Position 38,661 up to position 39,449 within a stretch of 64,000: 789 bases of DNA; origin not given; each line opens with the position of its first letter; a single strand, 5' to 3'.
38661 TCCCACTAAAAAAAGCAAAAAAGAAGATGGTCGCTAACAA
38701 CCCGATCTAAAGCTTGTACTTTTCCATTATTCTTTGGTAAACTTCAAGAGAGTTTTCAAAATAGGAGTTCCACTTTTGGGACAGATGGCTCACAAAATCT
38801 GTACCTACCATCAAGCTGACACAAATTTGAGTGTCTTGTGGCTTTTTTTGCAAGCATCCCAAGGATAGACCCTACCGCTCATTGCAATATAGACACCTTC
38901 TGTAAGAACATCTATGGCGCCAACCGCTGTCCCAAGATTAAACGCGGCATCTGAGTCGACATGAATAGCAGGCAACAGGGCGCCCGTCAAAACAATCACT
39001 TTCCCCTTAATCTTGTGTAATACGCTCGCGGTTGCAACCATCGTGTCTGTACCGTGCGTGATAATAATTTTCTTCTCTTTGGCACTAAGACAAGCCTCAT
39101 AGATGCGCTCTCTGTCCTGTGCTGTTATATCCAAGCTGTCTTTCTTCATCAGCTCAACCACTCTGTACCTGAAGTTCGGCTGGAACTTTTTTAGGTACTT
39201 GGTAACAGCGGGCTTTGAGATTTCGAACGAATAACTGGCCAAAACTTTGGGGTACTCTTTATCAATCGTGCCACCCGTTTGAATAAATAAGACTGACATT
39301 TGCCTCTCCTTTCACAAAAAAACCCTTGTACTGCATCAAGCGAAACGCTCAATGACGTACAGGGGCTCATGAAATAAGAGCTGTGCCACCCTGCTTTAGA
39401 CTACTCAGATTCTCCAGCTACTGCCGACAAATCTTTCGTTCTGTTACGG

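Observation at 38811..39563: T-box riboswitch with its own promoter in front of a standalone asparaginase-N-domain gene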

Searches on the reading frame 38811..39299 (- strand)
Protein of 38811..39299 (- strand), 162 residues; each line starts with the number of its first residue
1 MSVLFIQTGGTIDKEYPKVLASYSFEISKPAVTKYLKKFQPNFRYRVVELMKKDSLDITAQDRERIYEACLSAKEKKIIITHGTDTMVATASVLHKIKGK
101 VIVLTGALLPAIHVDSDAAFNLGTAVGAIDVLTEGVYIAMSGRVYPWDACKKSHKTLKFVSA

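Call 9: search_protein_families(library=pfam, proteins=[window:38811-39299:-], max_evalue=0.01)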
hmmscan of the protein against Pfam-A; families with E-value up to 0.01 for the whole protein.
window:38811-39299:- (162 aa): 2 families
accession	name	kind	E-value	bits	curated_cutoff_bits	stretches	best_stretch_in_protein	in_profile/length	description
PF00710.25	Asparaginase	-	3e-24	86.1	22.5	1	3-155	2-163/193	Asparaginase, N-terminal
PF07085.17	DRTGG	-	0.0012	19.1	25.2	1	47-109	34-86/105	DRTGG domain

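Call 10: find_homologous_proteins(query=window:38811-39299:-)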
Query window:38811-39299:- (162 aa): 4165 proteins with E <= 0.001 among 4189 candidates; the best 120 are listed.
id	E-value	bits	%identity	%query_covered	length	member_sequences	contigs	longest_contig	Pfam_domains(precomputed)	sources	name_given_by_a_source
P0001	8.7e-100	349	100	100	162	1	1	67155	PF00710.26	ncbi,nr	ncbi:MAG: asparaginase domain-containing protein [bacterium]|nr:asparaginase domain-containing prote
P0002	3.0e-67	243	66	99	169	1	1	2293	PF00710.26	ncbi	-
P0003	1.2e-66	241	68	99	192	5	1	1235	PF00710.26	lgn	-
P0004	1.3e-61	225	60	100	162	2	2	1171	PF00710.26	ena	-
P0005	4.5e-61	223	63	98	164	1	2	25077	PF00710.26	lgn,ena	-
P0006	6.1e-61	223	61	98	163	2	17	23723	PF00710.26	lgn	-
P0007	1.9e-60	221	62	99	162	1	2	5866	PF00710.26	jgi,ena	-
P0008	5.1e-60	220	61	100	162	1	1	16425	PF00710.26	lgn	-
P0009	2.6e-59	217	62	99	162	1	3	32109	PF00710.26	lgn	-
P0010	3.1e-59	217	59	99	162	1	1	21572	PF00710.26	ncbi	-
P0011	6.0e-59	216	58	99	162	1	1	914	PF00710.26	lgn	-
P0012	6.1e-59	216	58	99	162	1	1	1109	PF00710.26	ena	-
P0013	8.0e-59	216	62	99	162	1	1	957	PF00710.26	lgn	-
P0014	1.2e-58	215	61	99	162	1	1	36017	PF00710.26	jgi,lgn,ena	-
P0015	1.5e-58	215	59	100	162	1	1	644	PF00710.26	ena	-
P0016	1.6e-58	215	58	99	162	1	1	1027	PF00710.26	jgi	-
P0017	2.2e-58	214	61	99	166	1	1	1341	PF00710.26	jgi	jgi:L-asparaginase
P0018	3.0e-58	214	58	99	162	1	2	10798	PF00710.26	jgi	-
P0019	7.4e-58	213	59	100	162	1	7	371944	PF00710.26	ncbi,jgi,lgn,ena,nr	ncbi:MAG TPA: asparaginase domain-containing protein [Candidatus Bathyarchaeia archaeon]|nr:asparagi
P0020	8.5e-58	212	60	99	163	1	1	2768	PF00710.26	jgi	-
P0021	9.6e-58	212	58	99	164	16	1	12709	PF00710.26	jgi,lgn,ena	-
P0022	1.7e-57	211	58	99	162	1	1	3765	PF00710.26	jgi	jgi:L-asparaginase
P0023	2.3e-57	211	60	99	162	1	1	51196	PF00710.26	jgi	jgi:L-asparaginase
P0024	2.6e-57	211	60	99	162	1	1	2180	PF00710.26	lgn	-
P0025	2.8e-57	211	59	100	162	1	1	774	PF00710.26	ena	-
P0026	2.8e-57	211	62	99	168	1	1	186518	PF00710.26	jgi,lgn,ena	-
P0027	2.9e-57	211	63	99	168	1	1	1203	PF00710.26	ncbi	-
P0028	3.1e-57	211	59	99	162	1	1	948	PF00710.26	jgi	jgi:L-asparaginase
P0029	3.1e-57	211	59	99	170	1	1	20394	PF00710.26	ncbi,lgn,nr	ncbi:MAG: asparaginase domain-containing protein [Patescibacteria group bacterium]|nr:asparaginase d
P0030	3.3e-57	210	58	99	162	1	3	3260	PF00710.26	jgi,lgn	-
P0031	4.1e-57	210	60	96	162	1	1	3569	PF00710.26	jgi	-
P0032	6.1e-57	210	59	99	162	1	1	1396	PF00710.26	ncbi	-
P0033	8.3e-57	209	60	96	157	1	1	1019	PF00710.26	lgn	-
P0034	8.5e-57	209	57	99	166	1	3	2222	PF00710.26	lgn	-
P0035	9.0e-57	209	57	99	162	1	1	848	PF00710.26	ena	-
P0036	9.9e-57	209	58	99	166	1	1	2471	PF00710.26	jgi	-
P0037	1.0e-56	209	55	99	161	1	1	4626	PF00710.26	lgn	-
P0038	1.0e-56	209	58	100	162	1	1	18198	PF00710.26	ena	-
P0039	1.0e-56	209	61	99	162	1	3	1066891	PF00710.26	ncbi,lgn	-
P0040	1.2e-56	209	57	99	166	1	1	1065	PF00710.26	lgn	-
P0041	1.6e-56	208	57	99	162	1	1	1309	PF00710.26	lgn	-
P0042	1.6e-56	208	57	99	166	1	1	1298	PF00710.26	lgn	-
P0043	1.7e-56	208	61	99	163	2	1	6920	PF00710.26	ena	-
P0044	2.0e-56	208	56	99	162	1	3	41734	PF00710.26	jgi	jgi:L-asparaginase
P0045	2.3e-56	208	60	99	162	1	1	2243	PF00710.26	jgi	jgi:L-asparaginase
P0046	2.4e-56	208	58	100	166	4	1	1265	PF00710.26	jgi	jgi:L-asparaginase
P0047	2.6e-56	208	57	98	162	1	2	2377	PF00710.26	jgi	jgi:L-asparaginase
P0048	2.9e-56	207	61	94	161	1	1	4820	PF00710.26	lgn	-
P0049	3.1e-56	207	59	100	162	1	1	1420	PF00710.26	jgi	jgi:L-asparaginase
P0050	3.5e-56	207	58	98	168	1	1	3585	PF00710.26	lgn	-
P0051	4.8e-56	207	57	99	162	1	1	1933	PF00710.26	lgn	-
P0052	5.1e-56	207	56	100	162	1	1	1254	PF00710.26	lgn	-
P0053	5.9e-56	206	57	99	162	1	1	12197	PF00710.26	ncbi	-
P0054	5.9e-56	206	57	99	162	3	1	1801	PF00710.26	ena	-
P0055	6.3e-56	206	61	94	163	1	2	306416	PF00710.26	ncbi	-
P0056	6.7e-56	206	56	99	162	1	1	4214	PF00710.26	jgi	jgi:L-asparaginase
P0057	7.9e-56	206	60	100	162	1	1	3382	PF00710.26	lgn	-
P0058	9.1e-56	206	57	99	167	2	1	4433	PF00710.26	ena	-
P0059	9.9e-56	206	57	99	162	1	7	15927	PF00710.26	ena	-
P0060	1.0e-55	206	57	99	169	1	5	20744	PF00710.26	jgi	-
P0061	1.2e-55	205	57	99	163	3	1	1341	PF00710.26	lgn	-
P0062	1.3e-55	205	61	98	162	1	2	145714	PF00710.26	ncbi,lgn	-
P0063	1.5e-55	205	58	99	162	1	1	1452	PF00710.26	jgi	jgi:L-asparaginase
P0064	1.5e-55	205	59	99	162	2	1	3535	PF00710.26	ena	-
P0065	1.6e-55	205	56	99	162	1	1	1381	PF00710.26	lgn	-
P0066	1.9e-55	205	57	99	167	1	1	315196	PF00710.26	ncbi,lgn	-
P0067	1.9e-55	205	60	99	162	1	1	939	PF00710.26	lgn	-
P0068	2.1e-55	205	56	99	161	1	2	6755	PF00710.26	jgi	jgi:L-asparaginase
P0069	2.1e-55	205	57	99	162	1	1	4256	PF00710.26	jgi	jgi:L-asparaginase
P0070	2.1e-55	205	56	99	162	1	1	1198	PF00710.26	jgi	jgi:L-asparaginase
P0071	2.2e-55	205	58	99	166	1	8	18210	PF00710.26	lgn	-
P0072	2.3e-55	204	57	99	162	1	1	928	PF00710.26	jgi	-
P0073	2.4e-55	204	58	100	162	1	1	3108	PF00710.26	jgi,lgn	jgi:L-asparaginase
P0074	2.6e-55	204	57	99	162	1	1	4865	PF00710.26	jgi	jgi:L-asparaginase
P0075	3.0e-55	204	57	99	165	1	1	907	PF00710.26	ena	-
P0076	3.0e-55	204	58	99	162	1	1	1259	PF00710.26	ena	-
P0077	3.3e-55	204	58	99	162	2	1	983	PF00710.26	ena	-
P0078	3.6e-55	204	53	98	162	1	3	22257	PF00710.26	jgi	jgi:L-asparaginase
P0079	4.2e-55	204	57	99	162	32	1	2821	PF00710.26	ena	-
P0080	4.8e-55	203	60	99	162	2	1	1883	PF00710.26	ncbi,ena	-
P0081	5.5e-55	203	57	99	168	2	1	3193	PF00710.26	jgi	jgi:L-asparaginase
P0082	5.5e-55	203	56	99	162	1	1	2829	PF00710.26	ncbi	-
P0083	5.5e-55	203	57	100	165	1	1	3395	PF00710.26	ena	-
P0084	5.6e-55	203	58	99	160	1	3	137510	PF00710.26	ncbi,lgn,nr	ncbi:asparaginase [Candidatus Woesearchaeota archaeon]|nr:asparaginase [Candidatus Woesearchaeota ar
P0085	6.0e-55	203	57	99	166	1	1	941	PF00710.26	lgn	-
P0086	6.3e-55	203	57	99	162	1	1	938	PF00710.26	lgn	-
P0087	6.4e-55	203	56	99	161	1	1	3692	PF00710.26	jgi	jgi:L-asparaginase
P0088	7.1e-55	203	56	99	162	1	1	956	PF00710.26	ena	-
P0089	7.3e-55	203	57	99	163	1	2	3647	PF00710.26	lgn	-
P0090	8.2e-55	203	61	99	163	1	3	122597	PF00710.26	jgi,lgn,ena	-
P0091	8.7e-55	203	59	99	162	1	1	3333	PF00710.26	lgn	-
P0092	9.0e-55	203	59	99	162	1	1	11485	PF00710.26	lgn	-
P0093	9.8e-55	202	56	99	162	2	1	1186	PF00710.26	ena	-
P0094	9.9e-55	202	57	99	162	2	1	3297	PF00710.26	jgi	jgi:L-asparaginase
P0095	1.0e-54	202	57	98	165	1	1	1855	PF00710.26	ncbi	-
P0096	1.1e-54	202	59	99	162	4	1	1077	PF00710.26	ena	-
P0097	1.1e-54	202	56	100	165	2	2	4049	PF00710.26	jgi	jgi:L-asparaginase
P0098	1.2e-54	202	56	99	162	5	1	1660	PF00710.26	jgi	jgi:L-asparaginase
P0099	1.3e-54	202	59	99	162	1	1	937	PF00710.26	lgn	-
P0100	1.5e-54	202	55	98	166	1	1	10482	PF00710.26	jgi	jgi:L-asparaginase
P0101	1.5e-54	202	58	99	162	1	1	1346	PF00710.26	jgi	jgi:L-asparaginase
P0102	1.6e-54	202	57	99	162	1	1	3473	PF00710.26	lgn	-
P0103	1.6e-54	202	59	99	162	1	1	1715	PF00710.26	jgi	jgi:L-asparaginase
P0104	1.7e-54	202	58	99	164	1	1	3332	PF00710.26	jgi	jgi:L-asparaginase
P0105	1.7e-54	202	59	99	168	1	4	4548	PF00710.26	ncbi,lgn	-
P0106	1.9e-54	202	60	99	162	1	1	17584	PF00710.26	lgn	-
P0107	2.0e-54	201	57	99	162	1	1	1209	PF00710.26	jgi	-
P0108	2.3e-54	201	56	99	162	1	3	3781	PF00710.26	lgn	-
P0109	2.3e-54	201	55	100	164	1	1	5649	PF00710.26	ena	-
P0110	2.6e-54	201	58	99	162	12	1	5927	PF00710.26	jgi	-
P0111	2.8e-54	201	58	95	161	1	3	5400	PF00710.26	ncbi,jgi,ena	jgi:L-asparaginase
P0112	2.8e-54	201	55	99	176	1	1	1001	PF00710.26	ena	-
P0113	2.8e-54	201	57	99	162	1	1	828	PF00710.26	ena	-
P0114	3.6e-54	201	57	99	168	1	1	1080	PF00710.26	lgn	-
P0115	3.6e-54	201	58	99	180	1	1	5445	PF00710.26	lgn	-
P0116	4.3e-54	200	56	100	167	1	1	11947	PF00710.26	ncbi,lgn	-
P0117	4.4e-54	200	58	100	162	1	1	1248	PF00710.26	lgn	-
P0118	5.5e-54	200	58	99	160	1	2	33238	PF00710.26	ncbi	ncbi:MAG: asparaginase domain-containing protein [Candidatus Aenigmarchaeota archaeon]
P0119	5.6e-54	200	56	99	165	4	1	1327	PF00710.26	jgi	jgi:L-asparaginase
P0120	5.6e-54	200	58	99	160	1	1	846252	PF00710.26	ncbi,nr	ncbi:MAG: asparaginase [Candidatus Aenigmatarchaeota archaeon]|nr:MAG: asparaginase [Candidatus Aeni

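Call 12: search_solved_structures(query=window:38811-39299:-, max_evalue=0.001, show_alignments=2)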
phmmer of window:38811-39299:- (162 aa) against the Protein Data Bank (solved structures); distinct sequences matched with E-value up to 0.001: 69 (the best 60 are shown).
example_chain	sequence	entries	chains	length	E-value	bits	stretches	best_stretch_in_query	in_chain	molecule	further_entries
8uoo_A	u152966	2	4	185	4.2e-27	98.1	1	6-152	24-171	Asparaginase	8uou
8upc_A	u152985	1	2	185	8.4e-27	97.1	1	6-146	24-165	Asparaginase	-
8up8_A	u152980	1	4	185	1.5e-26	96.3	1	6-152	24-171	Asparaginase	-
8up3_A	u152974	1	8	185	1.5e-26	96.3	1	6-152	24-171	Asparaginase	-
8up9_A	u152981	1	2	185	1.5e-26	96.3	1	6-152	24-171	Asparaginase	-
8uor_A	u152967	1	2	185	1.5e-26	96.3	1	6-152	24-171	Asparaginase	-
8up6_A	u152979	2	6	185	3e-26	95.3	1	6-152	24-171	Asparaginase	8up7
8uow_A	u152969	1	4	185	4.5e-26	94.7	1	6-152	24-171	Asparaginase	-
1wls_A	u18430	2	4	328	3.4e-13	53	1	3-145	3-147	L-asparaginase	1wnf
9ufq_A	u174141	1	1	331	3.4e-11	46.5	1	3-145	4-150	asparaginase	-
5b5u_A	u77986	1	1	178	3.8e-10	43.1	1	50-145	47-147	L-asparaginase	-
5b74_A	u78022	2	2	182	4.1e-10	43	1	50-145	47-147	L-asparaginase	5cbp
9ufr_A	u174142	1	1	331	4.4e-10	42.9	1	3-145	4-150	asparaginase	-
4nje_A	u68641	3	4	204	5.6e-10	42.5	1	50-145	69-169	L-asparaginase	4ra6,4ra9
4q0m_A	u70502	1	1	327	1.5e-09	41.2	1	53-145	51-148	L-asparaginase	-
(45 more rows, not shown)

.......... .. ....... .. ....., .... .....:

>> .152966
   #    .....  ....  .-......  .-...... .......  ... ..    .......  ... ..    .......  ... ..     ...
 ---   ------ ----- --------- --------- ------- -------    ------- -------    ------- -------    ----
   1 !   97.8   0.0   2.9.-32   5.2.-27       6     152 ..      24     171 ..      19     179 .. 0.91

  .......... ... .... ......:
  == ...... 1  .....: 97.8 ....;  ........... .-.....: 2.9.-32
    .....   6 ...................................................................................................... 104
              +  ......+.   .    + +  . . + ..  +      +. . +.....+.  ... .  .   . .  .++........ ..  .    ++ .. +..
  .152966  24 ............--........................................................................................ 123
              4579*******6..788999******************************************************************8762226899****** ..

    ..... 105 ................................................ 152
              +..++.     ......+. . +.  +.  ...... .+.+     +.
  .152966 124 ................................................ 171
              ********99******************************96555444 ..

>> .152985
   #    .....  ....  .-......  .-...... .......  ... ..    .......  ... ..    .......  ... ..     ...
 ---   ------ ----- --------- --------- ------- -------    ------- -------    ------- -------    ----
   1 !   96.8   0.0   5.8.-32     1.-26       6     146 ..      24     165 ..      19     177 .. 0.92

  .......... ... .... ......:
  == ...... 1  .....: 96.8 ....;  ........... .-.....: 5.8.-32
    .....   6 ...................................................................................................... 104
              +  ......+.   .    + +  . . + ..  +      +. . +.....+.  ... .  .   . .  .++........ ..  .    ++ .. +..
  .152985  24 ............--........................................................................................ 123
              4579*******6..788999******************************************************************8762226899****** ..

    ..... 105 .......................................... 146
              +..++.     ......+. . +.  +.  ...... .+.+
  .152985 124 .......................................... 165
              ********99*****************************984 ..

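Call 13: find_related_loci(query=A1, collection=genome_contigs, flank=3000)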
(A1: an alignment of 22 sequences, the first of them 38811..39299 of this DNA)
Query A1 (162 aa) in genome_contigs; peptide patterns used: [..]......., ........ (x = any residue, [..] = any of these).
600 stretches matched a pattern (row limit reached: there are more); 530 encode a relative of the query (tblastn E <= 1e-3); the best 80 are kept; 80 distinct loci.
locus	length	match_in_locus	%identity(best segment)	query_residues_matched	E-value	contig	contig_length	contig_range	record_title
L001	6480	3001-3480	57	1-160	2e-63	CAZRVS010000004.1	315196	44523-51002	MAG TPA_asm: uncultured Candidatus Bathyarchaeia archaeon isolate SRP323688_co1_270 genome assembly, contig: NODE_45_len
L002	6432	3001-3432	50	10-153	9e-50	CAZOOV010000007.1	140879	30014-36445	MAG TPA_asm: uncultured Methanosarcinales archaeon isolate binchicken_co141_553 genome assembly, contig: NODE_257_length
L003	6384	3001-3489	49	1-161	3e-48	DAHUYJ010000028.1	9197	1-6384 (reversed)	MAG TPA_asm: Candidatus Saccharibacteria bacterium isolate clean1668 NODE_28_length_9197_cov_4.446491, whole genome shot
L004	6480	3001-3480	47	1-159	7e-47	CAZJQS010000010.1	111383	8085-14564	MAG TPA_asm: uncultured Saprospiraceae bacterium isolate SRP141376_co3_64 genome assembly, contig: NODE_284_length_11138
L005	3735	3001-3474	51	1-160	2e-46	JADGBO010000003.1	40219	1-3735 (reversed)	MAG: Desulfamplus sp. isolate nTSbin20 nTS_bin20_NODE_3_length_40219_cov_8.833857, whole genome shotgun sequence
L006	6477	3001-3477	53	1-159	2e-55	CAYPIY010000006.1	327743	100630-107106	MAG TPA_asm: uncultured Bacteroidota bacterium isolate binchicken_co115_100 genome assembly, contig: NODE_24_length_3277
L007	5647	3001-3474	46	2-161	2e-43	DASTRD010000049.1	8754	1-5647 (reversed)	MAG TPA_asm: Povalibacter sp. isolate SMAG_U2242 k141_1147704, whole genome shotgun sequence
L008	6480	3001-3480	46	1-162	4e-42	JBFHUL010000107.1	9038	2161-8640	MAG: Oleiphilaceae bacterium isolate Mix_sand09.2021.07.G.10 k141_707518_length_9038_cov_23.7569, whole genome shotgun s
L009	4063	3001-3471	49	1-159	3e-42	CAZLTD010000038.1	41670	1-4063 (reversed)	MAG TPA_asm: uncultured Desulfobacula sp. isolate SRP077602_co5_376 genome assembly, contig: NODE_4487_length_41670_cov_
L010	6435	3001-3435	52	3-151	3e-42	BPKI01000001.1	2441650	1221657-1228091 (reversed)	MAG: Xanthomonadales bacterium KatS3mg125 DNA, contig_1744, whole genome shotgun sequence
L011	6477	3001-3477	47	4-161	1e-41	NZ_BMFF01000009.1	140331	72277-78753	Halopseudomonas salina strain CGMCC 1.12482 sequence09, whole genome shotgun sequence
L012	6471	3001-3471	46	3-161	2e-41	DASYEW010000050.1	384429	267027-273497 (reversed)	MAG TPA_asm: Steroidobacteraceae bacterium isolate SMAG_U4997 k141_237582, whole genome shotgun sequence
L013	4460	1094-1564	47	1-159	2e-41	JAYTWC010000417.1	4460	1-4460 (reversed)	MAG: Verrucomicrobiota bacterium isolate GFS_5757 GFS_5757_416, whole genome shotgun sequence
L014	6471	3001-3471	47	1-159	3e-41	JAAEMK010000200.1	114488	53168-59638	MAG: Desulfobacteraceae bacterium isolate Bse_4 BseG_CONTIG430195, whole genome shotgun sequence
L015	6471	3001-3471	45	1-156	6e-41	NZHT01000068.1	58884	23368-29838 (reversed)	MAG: Flammeovirgaceae bacterium isolate MED636 36790, whole genome shotgun sequence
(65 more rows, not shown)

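Call 15: find_related_loci(query=window:38811-39299:-, collection=metagenome_contigs, flank=3000)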
Query window:38811-39299:- (162 aa) in metagenome_contigs; peptide patterns used: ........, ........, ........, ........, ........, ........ (x = any residue, [..] = any of these).
425 stretches matched a pattern; 4 encode a relative of the query (tblastn E <= 1e-3); 4 distinct loci.
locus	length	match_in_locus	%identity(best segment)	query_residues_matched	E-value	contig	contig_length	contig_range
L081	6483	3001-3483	54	1-161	9e-59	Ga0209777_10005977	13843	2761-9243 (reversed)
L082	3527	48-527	51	1-160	2e-58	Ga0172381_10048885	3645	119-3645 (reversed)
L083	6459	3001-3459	38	3-152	6e-26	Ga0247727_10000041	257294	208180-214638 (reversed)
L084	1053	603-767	42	10-63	2e-8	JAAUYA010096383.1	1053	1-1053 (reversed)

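Call 16: find_encoding_contigs(protein=P0002, flank=3000, max_places=4)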
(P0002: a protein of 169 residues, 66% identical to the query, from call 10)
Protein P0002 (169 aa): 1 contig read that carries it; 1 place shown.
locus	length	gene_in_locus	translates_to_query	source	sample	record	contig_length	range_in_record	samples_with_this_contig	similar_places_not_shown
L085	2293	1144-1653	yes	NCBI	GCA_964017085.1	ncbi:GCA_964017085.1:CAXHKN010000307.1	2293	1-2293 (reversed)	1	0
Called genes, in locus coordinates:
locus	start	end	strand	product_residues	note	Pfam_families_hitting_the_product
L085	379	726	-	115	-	-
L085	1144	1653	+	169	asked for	PF00710:Asparaginase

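Call 18: find_encoding_contigs(protein=P0003, flank=3000, max_places=4)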
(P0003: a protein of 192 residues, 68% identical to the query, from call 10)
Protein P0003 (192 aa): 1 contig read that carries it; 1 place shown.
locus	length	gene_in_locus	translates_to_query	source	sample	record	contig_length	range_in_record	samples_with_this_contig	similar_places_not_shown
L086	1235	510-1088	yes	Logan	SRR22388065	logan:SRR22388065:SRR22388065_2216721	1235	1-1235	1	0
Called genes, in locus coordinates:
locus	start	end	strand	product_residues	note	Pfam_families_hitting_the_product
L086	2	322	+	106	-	?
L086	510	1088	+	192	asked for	PF00710:Asparaginase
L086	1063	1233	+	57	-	?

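Call 19: find_encoding_contigs(protein=P0005, flank=3000, max_places=4)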
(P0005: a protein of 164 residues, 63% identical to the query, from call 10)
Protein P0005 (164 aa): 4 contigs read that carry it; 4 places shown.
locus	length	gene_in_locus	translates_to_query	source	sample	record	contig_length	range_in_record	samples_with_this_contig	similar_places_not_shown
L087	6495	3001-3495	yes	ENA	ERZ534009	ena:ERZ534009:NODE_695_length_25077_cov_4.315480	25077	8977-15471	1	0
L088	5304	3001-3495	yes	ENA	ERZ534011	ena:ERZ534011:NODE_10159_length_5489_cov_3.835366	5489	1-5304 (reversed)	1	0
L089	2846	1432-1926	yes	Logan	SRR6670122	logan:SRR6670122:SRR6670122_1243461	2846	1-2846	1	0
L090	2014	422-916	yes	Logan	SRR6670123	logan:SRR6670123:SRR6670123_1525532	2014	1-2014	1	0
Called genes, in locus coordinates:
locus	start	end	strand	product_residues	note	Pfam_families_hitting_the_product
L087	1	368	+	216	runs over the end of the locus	-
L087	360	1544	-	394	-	PF00704:Glyco_hydro_18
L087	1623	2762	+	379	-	PF07995:GSDH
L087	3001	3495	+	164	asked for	PF00710:Asparaginase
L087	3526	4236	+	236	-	PF12146:Hydrolase_4, PF20408:Abhydrolase_11 (weak), PF00561:Abhydrolase_1 (faint), PF12697:Abhydrolase_6 (weak), PF01738:DLH (weak), PF12695:Abhydrolase_5 (faint)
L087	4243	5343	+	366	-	PF01757:Acyl_transf_3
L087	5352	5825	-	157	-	PF13473:Cupredoxin_1, PF00127:Copper-bind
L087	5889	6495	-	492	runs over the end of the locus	PF09852:DUF2079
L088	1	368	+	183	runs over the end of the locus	?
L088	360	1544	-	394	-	PF00704:Glyco_hydro_18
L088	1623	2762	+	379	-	PF07995:GSDH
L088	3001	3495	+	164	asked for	PF00710:Asparaginase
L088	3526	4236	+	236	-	PF12146:Hydrolase_4, PF20408:Abhydrolase_11 (weak), PF00561:Abhydrolase_1 (faint), PF12697:Abhydrolase_6 (weak), PF01738:DLH (weak), PF12695:Abhydrolase_5 (faint)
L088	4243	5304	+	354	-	?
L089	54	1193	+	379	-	PF07995:GSDH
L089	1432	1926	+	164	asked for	PF00710:Asparaginase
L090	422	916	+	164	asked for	PF00710:Asparaginase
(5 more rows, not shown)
